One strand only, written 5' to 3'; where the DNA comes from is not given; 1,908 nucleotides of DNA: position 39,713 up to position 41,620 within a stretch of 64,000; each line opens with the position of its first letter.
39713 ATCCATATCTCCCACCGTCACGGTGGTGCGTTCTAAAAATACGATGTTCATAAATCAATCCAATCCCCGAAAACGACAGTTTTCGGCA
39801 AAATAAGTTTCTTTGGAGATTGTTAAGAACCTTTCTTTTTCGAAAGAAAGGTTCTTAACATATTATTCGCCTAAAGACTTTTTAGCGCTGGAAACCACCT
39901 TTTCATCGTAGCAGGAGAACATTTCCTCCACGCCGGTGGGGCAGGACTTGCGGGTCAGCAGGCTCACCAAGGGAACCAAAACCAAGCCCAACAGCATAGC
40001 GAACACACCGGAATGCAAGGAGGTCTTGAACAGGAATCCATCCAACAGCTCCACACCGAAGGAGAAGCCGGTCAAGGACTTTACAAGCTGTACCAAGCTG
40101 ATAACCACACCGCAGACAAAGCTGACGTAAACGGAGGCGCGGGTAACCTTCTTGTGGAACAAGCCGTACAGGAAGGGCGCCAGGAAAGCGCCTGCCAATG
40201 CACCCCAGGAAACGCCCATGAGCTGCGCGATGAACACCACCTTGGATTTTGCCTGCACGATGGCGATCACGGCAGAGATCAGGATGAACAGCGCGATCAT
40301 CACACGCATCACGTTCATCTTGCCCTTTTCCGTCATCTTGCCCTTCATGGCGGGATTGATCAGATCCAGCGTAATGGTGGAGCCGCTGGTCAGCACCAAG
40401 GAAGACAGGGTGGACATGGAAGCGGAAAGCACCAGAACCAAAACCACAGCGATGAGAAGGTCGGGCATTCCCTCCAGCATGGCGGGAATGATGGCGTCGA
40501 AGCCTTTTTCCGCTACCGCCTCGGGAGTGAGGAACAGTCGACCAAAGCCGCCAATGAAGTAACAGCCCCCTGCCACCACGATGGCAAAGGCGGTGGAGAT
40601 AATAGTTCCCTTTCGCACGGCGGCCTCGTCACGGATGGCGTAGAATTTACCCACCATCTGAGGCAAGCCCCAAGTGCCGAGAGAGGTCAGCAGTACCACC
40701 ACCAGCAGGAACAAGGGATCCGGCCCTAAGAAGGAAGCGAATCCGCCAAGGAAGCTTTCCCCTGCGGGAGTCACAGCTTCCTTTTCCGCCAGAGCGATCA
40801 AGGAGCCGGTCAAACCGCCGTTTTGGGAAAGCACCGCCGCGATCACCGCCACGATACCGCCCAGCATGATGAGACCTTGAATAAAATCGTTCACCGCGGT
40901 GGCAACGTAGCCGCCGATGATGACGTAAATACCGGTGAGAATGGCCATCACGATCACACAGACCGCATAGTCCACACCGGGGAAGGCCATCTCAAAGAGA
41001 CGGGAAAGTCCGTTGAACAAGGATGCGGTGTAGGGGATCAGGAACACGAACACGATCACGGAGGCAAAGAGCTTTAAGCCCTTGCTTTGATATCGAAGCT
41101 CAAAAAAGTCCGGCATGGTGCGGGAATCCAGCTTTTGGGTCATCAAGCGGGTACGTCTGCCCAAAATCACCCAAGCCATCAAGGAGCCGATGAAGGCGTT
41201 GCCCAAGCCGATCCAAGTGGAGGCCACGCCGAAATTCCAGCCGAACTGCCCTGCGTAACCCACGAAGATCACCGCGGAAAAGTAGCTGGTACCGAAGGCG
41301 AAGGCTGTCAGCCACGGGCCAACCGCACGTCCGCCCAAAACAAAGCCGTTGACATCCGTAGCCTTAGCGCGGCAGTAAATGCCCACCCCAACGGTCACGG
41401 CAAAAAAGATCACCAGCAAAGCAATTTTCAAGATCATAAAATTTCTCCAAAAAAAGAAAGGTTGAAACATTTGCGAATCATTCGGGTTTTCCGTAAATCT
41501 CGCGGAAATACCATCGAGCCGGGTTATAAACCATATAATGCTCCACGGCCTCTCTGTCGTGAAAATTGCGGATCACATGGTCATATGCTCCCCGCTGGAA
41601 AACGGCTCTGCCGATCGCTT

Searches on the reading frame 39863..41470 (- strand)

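Call 37: search_protein_families(library=pfam, proteins=[window:39863-41470:-], max_evalue=0.0001)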
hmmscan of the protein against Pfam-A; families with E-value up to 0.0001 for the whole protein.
window:39863-41470:- (535 aa): 1 family
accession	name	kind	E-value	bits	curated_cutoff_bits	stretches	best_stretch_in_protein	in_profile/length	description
PF00474.23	SSF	-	6e-52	177.3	22.8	1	43-445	1-397/406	Sodium:solute symporter family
